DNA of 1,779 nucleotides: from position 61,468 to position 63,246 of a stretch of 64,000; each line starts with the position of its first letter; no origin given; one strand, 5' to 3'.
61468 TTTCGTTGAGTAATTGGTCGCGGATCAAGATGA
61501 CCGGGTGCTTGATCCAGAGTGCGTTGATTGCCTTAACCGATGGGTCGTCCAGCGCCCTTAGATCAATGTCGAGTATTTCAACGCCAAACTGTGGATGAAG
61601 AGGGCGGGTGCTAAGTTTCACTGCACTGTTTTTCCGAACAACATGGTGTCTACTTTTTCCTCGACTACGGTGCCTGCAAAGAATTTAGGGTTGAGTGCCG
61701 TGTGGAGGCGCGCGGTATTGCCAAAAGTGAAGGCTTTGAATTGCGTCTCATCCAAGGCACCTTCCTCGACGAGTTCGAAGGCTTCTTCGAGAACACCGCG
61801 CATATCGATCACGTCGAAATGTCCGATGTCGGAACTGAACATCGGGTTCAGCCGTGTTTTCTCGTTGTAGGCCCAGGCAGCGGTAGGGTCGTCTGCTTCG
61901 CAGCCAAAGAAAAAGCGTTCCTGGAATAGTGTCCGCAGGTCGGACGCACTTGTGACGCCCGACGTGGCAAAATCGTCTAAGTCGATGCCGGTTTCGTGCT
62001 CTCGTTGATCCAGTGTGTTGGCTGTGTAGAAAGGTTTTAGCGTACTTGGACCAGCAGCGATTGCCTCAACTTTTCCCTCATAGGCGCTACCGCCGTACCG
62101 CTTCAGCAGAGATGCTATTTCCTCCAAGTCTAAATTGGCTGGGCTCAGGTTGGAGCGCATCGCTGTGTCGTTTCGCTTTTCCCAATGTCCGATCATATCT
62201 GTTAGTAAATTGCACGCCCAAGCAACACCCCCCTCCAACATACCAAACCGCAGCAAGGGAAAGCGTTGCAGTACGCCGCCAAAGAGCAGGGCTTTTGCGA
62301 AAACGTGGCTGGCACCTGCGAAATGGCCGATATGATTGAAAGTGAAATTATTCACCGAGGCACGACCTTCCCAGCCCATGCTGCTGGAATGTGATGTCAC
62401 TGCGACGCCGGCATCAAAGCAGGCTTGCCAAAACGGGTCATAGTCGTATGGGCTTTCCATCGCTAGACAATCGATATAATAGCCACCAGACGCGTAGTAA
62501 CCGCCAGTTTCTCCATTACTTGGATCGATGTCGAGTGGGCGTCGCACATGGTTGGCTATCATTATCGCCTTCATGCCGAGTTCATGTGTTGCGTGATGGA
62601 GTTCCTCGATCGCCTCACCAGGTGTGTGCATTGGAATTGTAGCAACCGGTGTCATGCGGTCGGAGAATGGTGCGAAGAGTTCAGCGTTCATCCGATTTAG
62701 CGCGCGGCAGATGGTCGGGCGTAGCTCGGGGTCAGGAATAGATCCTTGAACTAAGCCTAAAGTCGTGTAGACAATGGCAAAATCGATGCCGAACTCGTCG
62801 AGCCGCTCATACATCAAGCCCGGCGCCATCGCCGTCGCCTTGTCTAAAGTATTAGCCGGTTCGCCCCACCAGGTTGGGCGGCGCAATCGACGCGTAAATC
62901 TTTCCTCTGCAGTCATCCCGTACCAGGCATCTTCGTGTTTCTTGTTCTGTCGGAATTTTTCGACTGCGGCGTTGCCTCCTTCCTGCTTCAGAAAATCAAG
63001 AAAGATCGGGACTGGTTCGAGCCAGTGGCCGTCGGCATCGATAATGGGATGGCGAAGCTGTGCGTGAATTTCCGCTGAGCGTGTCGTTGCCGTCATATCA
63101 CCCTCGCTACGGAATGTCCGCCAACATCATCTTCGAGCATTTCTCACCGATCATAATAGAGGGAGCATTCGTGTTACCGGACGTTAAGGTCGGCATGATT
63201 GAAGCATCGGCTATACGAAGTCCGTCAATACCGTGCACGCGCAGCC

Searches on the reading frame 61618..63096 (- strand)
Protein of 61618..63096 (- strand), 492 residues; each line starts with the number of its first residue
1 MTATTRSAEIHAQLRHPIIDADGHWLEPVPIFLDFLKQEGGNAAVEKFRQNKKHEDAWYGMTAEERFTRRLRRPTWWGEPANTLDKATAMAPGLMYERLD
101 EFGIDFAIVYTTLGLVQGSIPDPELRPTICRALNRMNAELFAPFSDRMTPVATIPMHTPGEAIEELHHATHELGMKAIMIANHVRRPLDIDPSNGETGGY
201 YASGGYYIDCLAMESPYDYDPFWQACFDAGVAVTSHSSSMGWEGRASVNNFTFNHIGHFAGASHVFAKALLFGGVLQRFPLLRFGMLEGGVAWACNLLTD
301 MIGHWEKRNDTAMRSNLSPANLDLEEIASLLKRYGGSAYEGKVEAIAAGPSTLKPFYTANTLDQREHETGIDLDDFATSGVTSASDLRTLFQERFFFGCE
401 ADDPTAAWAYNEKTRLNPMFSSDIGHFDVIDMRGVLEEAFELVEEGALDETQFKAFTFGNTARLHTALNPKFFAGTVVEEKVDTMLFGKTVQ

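Call 31: find_encoding_contigs(protein=window:61618-63096:-, flank=10000, max_places=3)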
Protein window:61618-63096:- (492 aa): 10 contigs read that carry it; 3 places shown.
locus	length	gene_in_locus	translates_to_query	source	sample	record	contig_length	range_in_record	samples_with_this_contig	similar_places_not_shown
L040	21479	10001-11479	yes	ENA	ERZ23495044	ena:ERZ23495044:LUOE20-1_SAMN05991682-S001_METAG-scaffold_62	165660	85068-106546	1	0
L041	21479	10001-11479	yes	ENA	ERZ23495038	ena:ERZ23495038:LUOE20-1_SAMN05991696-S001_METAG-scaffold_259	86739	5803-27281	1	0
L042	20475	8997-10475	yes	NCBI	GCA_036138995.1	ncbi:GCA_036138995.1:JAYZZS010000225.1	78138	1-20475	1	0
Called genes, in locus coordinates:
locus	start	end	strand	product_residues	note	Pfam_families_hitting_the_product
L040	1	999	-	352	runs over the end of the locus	-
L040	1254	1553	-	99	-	PF24696:UGSC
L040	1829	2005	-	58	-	-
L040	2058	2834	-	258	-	-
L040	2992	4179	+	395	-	PF02515:CoA_transf_3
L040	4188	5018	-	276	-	PF02668:TauD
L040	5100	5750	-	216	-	PF04831:POPDC1-3, PF00027:cNMP_binding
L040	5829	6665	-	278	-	PF00561:Abhydrolase_1, PF12146:Hydrolase_4, PF12697:Abhydrolase_6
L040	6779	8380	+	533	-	PF00732:GMC_oxred_N, PF00890:FAD_binding_2 (faint), PF05199:GMC_oxred_C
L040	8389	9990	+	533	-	PF00732:GMC_oxred_N, PF00890:FAD_binding_2 (faint), PF01266:DAO (faint), PF05199:GMC_oxred_C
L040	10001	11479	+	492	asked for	PF04909:Amidohydro_2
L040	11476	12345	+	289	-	PF02668:TauD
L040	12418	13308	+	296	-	PF02668:TauD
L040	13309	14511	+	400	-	PF00144:Beta-lactamase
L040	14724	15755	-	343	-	PF08240:ADH_N, PF00107:ADH_zinc_N, PF13602:ADH_zinc_N_2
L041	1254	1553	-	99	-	PF24696:UGSC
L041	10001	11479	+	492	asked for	PF04909:Amidohydro_2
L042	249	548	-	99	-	PF24696:UGSC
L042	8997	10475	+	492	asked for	PF04909:Amidohydro_2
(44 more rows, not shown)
